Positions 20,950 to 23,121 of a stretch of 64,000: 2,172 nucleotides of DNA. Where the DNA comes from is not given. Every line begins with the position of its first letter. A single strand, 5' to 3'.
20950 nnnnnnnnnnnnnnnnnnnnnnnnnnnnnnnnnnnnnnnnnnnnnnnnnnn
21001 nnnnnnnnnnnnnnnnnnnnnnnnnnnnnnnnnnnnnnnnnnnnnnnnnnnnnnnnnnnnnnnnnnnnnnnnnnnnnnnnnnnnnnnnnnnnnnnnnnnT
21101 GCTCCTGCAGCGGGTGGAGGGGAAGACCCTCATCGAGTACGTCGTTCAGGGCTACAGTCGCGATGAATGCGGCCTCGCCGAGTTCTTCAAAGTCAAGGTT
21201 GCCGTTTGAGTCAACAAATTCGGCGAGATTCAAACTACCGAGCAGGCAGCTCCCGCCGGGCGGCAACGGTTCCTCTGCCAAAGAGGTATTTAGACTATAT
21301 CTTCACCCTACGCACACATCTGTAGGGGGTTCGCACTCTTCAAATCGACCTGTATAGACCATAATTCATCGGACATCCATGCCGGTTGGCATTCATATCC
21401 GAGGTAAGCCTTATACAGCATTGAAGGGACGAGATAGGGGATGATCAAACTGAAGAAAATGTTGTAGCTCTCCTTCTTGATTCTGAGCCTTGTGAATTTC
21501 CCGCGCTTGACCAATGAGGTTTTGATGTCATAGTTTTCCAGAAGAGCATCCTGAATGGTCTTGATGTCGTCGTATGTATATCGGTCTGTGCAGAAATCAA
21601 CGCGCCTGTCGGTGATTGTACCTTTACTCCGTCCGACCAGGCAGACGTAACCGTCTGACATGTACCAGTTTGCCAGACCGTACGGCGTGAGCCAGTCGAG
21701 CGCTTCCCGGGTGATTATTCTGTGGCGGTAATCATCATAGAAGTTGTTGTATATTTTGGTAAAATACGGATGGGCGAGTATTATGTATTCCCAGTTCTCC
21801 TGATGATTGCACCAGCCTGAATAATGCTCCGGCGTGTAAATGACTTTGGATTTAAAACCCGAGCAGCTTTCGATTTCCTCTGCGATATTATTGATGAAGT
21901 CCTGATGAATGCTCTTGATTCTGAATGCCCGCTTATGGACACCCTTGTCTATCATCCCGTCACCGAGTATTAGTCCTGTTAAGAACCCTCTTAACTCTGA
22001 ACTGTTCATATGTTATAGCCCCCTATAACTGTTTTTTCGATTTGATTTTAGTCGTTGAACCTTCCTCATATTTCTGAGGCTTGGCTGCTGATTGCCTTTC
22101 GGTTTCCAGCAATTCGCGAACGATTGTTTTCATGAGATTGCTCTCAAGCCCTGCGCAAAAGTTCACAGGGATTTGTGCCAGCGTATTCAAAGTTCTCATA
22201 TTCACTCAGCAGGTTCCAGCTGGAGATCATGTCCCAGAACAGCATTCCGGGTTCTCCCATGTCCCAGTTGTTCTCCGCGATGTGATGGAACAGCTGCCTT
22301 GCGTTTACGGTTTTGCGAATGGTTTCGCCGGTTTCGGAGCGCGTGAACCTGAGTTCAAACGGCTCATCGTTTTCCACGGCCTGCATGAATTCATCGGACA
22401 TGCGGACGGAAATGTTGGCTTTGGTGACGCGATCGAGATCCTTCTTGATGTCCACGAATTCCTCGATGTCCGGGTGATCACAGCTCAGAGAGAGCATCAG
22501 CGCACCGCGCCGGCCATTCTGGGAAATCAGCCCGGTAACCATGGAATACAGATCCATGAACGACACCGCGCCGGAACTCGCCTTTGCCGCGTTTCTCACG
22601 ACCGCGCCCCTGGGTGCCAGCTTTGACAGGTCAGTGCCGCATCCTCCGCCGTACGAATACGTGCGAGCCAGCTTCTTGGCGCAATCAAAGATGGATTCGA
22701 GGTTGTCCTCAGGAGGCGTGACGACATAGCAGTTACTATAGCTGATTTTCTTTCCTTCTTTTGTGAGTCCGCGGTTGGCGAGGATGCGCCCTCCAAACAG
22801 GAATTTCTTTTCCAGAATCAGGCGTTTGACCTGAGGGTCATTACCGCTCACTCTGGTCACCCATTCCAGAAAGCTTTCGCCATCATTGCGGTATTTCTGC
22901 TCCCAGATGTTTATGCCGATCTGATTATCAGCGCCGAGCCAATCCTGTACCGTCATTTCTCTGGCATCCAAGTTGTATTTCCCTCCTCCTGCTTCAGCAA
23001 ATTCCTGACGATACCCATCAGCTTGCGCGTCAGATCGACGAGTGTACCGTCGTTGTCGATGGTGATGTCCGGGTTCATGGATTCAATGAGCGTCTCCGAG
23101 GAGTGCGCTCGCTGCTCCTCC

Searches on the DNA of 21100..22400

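Call 14: search_rna_families(source=window, start=21100, end=22400, threshold=gathering, show_alignments=1)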
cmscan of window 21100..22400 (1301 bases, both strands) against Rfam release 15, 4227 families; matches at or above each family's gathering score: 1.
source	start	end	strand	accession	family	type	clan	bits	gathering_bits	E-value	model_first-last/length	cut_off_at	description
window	21269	22174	-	RF00028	Intron_gpI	Intron;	-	51.3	50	8.5e-12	1-253/253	no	Group I catalytic intron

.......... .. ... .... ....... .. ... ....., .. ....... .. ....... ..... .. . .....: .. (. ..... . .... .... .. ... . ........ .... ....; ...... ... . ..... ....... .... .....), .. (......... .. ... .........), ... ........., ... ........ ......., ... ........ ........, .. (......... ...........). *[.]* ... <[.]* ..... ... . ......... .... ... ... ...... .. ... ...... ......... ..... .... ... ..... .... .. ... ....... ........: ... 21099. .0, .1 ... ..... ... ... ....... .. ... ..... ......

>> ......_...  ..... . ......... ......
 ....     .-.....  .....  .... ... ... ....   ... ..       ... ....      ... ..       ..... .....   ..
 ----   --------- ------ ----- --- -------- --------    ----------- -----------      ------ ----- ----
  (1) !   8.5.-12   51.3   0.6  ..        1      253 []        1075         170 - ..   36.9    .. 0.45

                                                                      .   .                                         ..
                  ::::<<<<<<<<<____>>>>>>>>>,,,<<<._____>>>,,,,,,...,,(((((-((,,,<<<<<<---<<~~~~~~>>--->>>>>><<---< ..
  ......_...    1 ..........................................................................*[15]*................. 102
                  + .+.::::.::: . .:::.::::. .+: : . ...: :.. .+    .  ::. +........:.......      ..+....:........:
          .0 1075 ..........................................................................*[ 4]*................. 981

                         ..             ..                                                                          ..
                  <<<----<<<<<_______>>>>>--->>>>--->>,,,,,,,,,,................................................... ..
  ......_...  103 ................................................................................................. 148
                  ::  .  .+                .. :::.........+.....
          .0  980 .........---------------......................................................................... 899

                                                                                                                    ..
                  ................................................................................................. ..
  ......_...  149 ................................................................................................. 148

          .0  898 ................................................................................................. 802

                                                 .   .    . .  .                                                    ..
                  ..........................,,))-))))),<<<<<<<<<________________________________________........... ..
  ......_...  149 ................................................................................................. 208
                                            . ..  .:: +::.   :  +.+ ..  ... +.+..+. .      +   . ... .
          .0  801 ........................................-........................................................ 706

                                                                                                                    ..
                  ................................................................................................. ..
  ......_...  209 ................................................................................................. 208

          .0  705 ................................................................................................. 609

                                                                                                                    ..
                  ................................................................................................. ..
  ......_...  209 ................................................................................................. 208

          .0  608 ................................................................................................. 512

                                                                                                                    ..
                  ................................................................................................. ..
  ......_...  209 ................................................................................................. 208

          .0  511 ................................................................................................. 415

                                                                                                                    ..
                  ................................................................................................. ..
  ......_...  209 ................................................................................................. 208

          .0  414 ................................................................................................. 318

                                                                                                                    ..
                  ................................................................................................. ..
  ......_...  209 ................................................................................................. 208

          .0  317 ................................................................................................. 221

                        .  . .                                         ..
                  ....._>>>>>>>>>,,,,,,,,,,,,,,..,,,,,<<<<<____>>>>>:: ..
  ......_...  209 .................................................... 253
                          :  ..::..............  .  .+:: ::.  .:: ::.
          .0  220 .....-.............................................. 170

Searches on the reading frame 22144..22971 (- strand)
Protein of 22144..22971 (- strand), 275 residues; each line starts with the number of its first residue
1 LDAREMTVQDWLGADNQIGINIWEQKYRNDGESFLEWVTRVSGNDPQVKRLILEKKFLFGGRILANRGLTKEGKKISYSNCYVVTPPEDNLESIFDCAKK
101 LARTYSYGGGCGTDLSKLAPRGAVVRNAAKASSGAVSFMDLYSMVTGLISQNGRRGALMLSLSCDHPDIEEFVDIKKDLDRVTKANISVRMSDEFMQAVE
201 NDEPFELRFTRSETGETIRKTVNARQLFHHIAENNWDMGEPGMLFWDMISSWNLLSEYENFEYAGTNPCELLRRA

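Call 6: search_protein_families(library=pfam, proteins=[window:22144-22971:-], max_evalue=0.01)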
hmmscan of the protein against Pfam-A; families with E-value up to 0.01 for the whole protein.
window:22144-22971:- (275 aa): 1 family
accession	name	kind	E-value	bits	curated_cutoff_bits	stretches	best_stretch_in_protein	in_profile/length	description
PF02867.20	Ribonuc_red_lgC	-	1.4e-40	139.9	23.9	1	79-269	1-212/523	Ribonucleotide reductase, barrel domain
